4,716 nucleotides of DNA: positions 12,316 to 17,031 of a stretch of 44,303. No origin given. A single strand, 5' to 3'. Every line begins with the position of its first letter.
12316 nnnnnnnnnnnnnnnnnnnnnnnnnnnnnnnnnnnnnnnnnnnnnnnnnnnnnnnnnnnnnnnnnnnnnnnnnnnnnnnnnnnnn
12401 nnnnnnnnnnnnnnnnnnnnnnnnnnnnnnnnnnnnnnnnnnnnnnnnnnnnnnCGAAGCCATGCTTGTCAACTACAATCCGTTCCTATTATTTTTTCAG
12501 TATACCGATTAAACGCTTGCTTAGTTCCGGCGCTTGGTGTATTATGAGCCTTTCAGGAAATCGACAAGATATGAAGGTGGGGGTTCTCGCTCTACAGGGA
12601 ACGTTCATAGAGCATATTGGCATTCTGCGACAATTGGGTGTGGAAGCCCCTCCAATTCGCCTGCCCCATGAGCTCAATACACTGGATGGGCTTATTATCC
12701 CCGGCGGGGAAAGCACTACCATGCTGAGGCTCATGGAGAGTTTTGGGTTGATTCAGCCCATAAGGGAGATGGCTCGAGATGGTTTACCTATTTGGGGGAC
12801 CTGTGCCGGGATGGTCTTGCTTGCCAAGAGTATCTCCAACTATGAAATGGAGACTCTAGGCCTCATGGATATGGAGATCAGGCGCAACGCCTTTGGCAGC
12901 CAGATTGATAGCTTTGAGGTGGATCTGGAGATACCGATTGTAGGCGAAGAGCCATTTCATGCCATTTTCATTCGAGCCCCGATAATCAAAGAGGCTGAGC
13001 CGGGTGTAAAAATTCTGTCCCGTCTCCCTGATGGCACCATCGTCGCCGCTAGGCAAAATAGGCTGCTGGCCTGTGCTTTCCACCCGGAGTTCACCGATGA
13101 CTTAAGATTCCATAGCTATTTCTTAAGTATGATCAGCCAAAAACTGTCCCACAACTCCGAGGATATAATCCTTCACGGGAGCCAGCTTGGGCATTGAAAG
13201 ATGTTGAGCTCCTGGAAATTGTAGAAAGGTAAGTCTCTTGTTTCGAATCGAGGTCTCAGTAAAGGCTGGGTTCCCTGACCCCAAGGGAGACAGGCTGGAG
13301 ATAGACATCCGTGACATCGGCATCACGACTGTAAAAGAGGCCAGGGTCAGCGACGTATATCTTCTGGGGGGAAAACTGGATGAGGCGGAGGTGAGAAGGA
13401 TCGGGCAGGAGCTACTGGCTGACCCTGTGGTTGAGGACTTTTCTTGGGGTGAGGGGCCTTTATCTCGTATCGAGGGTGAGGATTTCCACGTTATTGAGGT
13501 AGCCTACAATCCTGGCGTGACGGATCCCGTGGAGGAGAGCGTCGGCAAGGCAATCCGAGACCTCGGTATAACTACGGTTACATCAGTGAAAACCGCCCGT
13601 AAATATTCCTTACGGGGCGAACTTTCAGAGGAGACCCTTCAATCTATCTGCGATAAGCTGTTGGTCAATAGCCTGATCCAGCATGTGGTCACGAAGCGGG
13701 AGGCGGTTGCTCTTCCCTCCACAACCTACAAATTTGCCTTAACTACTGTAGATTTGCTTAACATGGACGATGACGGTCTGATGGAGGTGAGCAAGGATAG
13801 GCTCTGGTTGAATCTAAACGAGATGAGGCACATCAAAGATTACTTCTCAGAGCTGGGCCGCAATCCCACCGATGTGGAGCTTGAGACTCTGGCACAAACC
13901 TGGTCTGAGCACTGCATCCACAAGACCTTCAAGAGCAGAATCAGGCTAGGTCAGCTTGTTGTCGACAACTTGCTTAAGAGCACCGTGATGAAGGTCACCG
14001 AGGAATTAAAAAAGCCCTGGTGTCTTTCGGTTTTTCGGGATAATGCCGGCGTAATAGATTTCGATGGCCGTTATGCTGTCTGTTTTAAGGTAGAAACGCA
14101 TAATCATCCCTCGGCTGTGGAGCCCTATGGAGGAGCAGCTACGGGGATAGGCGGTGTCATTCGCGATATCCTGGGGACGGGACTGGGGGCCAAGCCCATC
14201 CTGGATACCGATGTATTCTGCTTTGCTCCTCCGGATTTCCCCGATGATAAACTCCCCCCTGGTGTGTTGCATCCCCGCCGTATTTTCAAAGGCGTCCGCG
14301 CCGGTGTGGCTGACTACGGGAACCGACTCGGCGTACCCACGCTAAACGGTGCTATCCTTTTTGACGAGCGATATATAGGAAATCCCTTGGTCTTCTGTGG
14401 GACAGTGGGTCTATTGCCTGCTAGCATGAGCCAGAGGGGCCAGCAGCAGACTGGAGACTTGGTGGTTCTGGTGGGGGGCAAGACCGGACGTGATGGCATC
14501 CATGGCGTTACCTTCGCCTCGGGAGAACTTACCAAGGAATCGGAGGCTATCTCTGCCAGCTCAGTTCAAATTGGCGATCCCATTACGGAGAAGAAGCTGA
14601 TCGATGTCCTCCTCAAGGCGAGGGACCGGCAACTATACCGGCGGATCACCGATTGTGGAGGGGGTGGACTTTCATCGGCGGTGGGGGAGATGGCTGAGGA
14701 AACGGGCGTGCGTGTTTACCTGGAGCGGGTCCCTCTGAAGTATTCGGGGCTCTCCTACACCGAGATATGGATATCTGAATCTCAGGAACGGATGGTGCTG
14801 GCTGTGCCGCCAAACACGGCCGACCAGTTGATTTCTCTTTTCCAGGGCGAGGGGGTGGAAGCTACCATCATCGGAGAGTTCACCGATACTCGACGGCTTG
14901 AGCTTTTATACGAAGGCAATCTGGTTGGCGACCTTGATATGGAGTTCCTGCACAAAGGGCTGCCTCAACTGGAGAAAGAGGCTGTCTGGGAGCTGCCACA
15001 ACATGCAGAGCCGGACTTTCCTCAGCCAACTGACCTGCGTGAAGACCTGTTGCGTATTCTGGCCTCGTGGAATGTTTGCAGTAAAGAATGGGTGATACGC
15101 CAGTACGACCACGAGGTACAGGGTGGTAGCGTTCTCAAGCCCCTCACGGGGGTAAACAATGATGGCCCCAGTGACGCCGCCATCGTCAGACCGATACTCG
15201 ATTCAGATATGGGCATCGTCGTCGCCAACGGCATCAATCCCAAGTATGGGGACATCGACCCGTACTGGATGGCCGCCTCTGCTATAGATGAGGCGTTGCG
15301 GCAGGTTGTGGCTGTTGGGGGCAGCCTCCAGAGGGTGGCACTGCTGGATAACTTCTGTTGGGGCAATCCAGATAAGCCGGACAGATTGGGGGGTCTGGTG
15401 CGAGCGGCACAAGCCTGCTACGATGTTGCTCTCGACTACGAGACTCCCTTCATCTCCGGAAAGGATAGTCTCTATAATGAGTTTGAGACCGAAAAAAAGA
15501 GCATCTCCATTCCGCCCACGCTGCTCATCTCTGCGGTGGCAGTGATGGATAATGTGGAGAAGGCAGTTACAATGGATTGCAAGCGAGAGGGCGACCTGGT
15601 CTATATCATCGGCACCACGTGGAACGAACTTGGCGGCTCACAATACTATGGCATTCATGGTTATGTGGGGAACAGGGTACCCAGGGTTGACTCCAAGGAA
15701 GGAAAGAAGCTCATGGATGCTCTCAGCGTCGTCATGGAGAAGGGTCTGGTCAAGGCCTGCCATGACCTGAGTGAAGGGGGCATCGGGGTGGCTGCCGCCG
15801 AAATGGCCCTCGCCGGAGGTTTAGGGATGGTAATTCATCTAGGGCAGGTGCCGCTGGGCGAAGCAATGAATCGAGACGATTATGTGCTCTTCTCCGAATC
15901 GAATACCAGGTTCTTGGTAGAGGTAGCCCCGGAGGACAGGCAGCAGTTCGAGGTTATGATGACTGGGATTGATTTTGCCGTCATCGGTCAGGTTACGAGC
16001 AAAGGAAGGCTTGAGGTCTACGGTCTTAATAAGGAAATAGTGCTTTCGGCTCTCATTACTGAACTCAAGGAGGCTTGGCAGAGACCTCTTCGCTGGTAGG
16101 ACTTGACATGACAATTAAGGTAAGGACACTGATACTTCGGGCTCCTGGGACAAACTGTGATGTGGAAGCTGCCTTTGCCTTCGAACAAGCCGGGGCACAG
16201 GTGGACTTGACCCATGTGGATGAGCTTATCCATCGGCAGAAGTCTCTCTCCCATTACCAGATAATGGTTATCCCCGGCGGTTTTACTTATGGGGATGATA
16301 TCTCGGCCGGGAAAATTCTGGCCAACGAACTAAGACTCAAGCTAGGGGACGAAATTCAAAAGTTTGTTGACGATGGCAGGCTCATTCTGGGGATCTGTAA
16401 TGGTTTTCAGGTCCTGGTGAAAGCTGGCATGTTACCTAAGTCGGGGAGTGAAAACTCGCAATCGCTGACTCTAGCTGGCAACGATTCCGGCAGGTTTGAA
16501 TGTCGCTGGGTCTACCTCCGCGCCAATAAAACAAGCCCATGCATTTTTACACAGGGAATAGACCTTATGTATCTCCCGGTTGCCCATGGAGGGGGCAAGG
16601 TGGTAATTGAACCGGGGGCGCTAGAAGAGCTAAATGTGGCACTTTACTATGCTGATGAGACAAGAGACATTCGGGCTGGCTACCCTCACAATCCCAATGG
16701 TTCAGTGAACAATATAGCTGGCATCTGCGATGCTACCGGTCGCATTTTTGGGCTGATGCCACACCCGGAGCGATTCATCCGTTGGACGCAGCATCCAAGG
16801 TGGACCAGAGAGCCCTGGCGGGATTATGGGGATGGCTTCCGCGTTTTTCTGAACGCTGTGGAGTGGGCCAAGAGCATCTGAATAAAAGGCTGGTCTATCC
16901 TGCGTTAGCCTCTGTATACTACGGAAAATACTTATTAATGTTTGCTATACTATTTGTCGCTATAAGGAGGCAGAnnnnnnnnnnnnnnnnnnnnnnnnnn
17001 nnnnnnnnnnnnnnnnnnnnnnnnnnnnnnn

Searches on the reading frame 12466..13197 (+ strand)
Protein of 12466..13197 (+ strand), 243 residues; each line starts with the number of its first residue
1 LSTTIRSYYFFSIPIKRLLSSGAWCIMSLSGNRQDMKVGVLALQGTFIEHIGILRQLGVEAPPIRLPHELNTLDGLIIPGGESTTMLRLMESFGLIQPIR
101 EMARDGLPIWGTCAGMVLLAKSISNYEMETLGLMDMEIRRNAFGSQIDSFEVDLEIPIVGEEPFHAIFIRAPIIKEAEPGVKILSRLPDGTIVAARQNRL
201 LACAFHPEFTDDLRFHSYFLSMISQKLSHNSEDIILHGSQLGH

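Call 31: search_protein_families(library=pfam, max_evalue=0.00001, proteins=[window:12466-13197:+])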
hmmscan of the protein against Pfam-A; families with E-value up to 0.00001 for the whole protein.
window:12466-13197:+ (243 aa): 4 families
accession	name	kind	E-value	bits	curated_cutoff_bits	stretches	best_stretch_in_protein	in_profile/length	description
PF01174.25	SNO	-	1.6e-59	201.4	27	1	40-223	1-186/188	SNO glutamine amidotransferase family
PF07685.20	GATase_3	-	1.5e-09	38.2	27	1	64-139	30-116/196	CobB/CobQ-like glutamine amidotransferase domain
PF03575.23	Peptidase_S51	-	1.9e-08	34.7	23.9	1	65-127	75-137/206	Peptidase family S51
PF00117.34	GATase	-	1.8e-06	28.2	22.8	1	70-211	40-175/190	Glutamine amidotransferase class-I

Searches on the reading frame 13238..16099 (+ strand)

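Call 32: search_protein_families(library=pfam, max_evalue=0.00001, proteins=[window:13238-16099:+])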
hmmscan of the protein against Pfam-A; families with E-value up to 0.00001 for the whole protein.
window:13238-16099:+ (953 aa): 4 families
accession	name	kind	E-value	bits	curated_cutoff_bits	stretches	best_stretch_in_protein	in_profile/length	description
PF02769.27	AIRS_C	-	1.1e-60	204.7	23.1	2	405-557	2-154/156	AIR synthase related protein, C-terminal domain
PF00586.29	AIRS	-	6.7e-27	94.6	24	2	268-392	2-111/112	AIR synthase related protein, N-terminal domain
PF02700.19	PurS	-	1e-17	64.5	22.2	2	86-150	4-73/77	Phosphoribosylformylglycinamidine (FGAM) synthase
PF18072.6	FGAR-AT_linker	-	4.4e-17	62.7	26.6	1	187-229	8-50/50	Formylglycinamide ribonucleotide amidotransferase linker domain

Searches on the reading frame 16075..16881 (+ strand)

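Call 32: search_protein_families(library=pfam, max_evalue=0.00001, proteins=[window:16075-16881:+])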
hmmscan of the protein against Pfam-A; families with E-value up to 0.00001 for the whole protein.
window:16075-16881:+ (268 aa): 2 families
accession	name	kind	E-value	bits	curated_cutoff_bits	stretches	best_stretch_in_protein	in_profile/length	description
PF13507.12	GATase_5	-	7.1e-84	281.4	27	1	15-264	1-259/260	CobB/CobQ-like glutamine amidotransferase domain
PF07685.20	GATase_3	-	4.5e-06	26.9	27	1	54-119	33-93/196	CobB/CobQ-like glutamine amidotransferase domain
